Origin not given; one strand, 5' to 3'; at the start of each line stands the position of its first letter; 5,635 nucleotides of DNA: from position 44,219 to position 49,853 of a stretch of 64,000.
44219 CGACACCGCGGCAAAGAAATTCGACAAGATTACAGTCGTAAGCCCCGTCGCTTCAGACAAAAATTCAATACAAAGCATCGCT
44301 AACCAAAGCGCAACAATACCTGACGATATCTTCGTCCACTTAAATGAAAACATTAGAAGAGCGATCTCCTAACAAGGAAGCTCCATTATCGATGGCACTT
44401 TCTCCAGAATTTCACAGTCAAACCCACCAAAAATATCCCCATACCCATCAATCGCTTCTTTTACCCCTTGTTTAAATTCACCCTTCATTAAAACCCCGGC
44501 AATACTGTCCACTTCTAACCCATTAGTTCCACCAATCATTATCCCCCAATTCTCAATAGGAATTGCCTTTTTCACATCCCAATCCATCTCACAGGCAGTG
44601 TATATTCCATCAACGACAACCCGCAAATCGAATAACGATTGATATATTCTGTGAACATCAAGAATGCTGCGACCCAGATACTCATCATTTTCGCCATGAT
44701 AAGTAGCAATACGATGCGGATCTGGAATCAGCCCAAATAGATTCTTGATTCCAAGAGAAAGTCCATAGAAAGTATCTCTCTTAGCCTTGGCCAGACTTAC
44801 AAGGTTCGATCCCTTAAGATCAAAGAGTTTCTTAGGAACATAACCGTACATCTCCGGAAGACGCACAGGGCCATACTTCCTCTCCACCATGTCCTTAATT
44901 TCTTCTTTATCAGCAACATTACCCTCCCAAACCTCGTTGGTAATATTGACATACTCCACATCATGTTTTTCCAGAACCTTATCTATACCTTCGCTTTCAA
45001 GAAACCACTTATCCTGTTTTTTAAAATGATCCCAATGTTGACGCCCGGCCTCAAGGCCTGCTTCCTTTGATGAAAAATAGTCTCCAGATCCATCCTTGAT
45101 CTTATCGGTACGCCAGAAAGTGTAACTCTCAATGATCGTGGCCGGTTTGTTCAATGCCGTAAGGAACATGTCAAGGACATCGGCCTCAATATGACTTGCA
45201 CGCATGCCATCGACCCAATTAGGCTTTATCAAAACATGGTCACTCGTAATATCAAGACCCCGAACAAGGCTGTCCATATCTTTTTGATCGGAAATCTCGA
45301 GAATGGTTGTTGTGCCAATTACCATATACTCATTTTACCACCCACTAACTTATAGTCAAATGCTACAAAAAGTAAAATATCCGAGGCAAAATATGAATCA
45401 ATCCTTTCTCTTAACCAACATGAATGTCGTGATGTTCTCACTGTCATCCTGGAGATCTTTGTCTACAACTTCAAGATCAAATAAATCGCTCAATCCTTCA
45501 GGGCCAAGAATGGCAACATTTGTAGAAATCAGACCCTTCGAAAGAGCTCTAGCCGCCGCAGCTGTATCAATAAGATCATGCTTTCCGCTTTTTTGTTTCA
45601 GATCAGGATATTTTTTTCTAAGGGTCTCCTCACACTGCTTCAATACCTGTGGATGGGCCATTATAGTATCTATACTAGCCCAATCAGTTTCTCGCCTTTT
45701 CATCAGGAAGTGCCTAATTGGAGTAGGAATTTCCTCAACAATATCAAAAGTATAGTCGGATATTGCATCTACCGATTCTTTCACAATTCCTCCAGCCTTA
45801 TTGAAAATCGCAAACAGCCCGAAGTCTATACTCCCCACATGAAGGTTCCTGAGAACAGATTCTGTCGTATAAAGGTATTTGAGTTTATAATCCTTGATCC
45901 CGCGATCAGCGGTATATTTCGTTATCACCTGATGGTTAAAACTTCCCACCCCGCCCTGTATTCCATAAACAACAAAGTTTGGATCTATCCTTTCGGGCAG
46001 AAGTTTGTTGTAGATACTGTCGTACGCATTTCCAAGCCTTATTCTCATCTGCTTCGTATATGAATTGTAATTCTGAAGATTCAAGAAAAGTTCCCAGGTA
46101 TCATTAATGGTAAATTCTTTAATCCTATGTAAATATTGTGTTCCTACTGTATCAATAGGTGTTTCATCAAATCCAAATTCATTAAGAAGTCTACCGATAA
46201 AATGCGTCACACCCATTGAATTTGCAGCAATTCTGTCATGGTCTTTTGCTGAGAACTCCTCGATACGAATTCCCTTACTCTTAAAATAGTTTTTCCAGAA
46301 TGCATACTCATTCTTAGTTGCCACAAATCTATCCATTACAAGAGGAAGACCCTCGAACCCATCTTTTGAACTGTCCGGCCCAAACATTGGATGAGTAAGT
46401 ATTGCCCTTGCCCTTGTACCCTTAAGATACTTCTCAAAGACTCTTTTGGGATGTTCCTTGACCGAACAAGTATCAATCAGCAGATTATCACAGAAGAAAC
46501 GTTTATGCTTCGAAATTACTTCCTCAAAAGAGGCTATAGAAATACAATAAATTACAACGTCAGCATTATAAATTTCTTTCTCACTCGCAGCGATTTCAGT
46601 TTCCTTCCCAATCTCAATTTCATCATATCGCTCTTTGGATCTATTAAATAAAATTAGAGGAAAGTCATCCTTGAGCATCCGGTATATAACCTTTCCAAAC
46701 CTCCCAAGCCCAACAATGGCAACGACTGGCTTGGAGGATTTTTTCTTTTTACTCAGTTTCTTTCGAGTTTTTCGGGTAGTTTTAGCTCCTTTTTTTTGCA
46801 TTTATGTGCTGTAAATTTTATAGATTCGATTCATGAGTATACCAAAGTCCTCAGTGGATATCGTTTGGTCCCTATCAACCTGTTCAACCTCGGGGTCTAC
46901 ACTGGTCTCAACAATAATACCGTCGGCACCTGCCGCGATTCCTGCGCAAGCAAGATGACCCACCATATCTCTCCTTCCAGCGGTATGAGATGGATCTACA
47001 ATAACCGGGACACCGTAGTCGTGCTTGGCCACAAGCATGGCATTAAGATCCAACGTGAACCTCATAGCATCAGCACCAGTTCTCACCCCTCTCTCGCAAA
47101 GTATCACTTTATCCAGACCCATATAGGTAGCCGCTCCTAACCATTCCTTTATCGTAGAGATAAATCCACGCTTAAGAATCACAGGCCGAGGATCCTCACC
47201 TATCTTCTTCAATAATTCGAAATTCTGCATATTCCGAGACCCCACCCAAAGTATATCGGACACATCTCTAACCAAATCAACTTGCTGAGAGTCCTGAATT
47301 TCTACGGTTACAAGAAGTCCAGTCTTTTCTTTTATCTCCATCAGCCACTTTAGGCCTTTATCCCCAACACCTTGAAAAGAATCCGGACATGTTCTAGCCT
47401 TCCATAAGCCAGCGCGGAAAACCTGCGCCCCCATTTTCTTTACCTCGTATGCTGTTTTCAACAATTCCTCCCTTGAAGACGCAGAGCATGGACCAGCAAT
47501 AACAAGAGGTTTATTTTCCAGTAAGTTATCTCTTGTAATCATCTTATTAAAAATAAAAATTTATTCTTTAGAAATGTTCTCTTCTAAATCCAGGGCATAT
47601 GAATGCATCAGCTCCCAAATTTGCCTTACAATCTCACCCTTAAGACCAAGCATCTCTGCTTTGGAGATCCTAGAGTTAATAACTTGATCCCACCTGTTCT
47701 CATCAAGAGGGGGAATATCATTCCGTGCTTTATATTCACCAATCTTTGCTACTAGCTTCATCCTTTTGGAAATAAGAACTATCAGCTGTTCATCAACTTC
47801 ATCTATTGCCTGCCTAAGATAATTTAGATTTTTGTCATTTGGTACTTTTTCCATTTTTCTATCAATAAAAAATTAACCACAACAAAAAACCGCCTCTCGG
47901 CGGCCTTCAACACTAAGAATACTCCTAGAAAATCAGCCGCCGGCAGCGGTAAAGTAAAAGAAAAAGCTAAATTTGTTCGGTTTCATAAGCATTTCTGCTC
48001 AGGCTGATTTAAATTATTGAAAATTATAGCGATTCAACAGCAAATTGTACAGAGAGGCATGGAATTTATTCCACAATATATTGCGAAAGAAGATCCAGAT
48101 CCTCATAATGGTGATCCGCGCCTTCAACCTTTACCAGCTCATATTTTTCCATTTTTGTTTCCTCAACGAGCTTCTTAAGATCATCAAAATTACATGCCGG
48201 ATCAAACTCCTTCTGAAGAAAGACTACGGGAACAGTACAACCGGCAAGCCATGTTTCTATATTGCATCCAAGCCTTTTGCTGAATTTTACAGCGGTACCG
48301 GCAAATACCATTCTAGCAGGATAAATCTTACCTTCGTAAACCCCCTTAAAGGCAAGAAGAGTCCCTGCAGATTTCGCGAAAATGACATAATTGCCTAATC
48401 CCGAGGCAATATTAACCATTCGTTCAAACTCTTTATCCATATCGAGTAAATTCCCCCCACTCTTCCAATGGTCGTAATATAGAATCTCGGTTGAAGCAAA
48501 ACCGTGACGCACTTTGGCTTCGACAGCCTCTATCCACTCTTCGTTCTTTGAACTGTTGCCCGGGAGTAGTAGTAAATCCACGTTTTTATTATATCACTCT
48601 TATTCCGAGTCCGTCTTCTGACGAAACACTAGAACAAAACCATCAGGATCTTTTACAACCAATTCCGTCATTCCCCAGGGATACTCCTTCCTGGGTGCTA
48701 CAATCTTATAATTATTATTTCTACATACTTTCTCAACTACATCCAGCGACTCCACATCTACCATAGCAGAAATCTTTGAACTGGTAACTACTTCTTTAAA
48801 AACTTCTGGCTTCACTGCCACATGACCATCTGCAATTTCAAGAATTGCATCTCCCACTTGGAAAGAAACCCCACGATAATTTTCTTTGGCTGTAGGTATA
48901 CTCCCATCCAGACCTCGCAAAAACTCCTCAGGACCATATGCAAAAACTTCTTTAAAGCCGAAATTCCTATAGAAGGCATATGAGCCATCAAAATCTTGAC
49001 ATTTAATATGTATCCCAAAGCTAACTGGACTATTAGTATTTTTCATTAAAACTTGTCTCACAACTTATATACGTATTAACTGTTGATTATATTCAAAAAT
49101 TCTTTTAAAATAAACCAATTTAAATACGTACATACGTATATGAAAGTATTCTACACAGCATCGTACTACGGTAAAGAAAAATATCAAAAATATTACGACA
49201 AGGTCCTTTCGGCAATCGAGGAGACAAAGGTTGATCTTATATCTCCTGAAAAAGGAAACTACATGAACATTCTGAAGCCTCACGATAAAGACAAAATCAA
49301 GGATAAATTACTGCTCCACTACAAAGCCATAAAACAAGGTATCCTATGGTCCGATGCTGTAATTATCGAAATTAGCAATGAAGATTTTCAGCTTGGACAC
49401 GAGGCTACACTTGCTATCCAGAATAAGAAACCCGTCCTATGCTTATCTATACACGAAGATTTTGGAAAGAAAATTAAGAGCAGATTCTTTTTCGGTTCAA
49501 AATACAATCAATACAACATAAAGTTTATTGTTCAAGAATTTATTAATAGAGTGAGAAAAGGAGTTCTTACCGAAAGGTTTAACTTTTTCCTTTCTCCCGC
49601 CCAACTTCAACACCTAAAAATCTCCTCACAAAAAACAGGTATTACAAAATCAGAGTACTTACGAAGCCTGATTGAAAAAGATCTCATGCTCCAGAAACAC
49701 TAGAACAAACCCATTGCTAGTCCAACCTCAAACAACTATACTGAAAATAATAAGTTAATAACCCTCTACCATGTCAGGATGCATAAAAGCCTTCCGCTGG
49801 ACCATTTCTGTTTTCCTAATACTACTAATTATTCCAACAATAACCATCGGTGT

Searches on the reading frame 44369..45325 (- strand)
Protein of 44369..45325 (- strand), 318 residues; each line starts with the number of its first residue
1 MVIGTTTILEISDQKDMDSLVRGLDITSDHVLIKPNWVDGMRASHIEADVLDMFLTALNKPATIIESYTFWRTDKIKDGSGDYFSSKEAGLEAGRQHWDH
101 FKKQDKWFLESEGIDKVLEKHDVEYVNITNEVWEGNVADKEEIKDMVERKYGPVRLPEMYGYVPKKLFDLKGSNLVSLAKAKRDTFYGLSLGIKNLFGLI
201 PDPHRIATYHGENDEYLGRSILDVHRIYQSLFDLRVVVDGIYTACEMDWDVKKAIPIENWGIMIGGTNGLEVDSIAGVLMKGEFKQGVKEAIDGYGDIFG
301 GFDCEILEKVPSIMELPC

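Call 45: search_protein_families(library=pfam, proteins=[window:44369-45325:-], max_evalue=0.001)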
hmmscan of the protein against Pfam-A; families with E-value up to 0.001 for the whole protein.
window:44369-45325:- (318 aa): 1 family
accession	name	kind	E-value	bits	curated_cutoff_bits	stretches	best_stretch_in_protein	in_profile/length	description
PF04015.17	DUF362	-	8.9e-12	45.9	24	1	31-276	1-198/200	Domain of unknown function (DUF362)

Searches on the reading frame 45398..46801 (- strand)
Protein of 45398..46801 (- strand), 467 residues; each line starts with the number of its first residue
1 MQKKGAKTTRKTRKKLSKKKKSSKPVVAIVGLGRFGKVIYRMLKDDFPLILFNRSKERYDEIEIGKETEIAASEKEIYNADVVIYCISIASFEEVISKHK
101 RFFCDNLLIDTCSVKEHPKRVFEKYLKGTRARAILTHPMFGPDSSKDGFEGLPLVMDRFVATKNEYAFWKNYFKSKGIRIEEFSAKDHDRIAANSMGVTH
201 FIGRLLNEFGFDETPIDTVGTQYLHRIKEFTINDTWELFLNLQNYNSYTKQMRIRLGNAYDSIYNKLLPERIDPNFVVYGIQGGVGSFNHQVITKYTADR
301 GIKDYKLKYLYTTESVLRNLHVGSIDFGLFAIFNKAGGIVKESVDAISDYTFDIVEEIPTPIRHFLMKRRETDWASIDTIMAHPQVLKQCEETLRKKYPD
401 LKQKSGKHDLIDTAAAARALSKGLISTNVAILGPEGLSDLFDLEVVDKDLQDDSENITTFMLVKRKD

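Call 45: search_protein_families(library=pfam, proteins=[window:45398-46801:-], max_evalue=0.001)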
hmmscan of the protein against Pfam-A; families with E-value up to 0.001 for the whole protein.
window:45398-46801:- (467 aa): 4 families
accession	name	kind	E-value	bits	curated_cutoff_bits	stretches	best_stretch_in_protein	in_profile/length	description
PF00800.23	PDT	-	1.4e-34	119.9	25.2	1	280-466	2-179/181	Prephenate dehydratase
PF02153.23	PDH_N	-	3.5e-11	43.3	26.5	1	50-156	15-127/154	Prephenate dehydrogenase, nucleotide-binding domain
PF03807.23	F420_oxidored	-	0.00015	22.7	21.6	1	27-111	2-91/94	NADP oxidoreductase coenzyme F420-dependent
PF03446.21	NAD_binding_2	-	0.00032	21.2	21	1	27-131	2-112/161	NAD binding domain of 6-phosphogluconate dehydrogenase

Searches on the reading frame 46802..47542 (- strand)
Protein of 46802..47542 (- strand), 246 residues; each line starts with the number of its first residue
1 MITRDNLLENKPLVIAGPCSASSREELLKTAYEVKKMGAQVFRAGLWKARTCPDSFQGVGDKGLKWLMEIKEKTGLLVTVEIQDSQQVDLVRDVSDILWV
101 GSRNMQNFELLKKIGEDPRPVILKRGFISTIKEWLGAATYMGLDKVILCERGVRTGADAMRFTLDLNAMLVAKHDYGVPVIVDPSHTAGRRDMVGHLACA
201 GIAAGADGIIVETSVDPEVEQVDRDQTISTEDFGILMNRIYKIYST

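Call 46: search_protein_families(library=pfam, proteins=[window:46802-47542:-], max_evalue=0.001)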
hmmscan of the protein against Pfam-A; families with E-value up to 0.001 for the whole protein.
window:46802-47542:- (246 aa): 2 families
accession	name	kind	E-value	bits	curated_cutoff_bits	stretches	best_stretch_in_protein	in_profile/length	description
PF00793.26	DAHP_synth_1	-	4.4e-57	193.5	25.5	1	10-232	16-253/270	DAHP synthetase I family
PF03102.20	NeuB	-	0.00056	19.9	22.1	1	65-243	59-232/241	NeuB family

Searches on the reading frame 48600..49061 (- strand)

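Call 46: search_protein_families(library=pfam, proteins=[window:48600-49061:-], max_evalue=0.001)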
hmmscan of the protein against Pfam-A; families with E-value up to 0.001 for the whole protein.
window:48600-49061:- (153 aa): 1 family
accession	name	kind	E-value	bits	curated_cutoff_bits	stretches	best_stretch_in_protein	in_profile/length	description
PF00903.31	Glyoxalase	-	1.5e-08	35.5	20.6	1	21-146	9-121/121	Glyoxalase/Bleomycin resistance protein/Dioxygenase superfamily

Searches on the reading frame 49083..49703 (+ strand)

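Call 3: search_protein_families(library=pfam, proteins=[window:49083-49703:+], max_evalue=0.1)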
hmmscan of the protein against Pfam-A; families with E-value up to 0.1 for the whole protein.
window:49083-49703:+ (206 aa): 3 families
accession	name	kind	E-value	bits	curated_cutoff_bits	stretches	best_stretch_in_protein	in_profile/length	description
PF12651.13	RHH_3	-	1.8e-05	25.1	21.6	1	164-194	3-33/44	Ribbon-helix-helix domain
PF21983.2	NikA-like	-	0.00054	20.5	27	1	163-196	4-37/72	Mobilization protein NikA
PF05014.21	Nuc_deoxyrib_tr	-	0.012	16.2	28.8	1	24-123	2-98/117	Nucleoside 2-deoxyribosyltransferase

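Call 4: search_protein_families(library=ncbifam, proteins=[window:49083-49703:+], max_evalue=0.1)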
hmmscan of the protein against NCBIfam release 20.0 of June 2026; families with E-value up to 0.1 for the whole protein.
window:49083-49703:+ (206 aa): 1 family
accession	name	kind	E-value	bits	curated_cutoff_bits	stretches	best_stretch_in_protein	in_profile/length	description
NF048017.1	antitoxin_RelB_like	equivalog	0.028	14.6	50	1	172-201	4-33/70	type II toxin-antitoxin system RelB family antitoxin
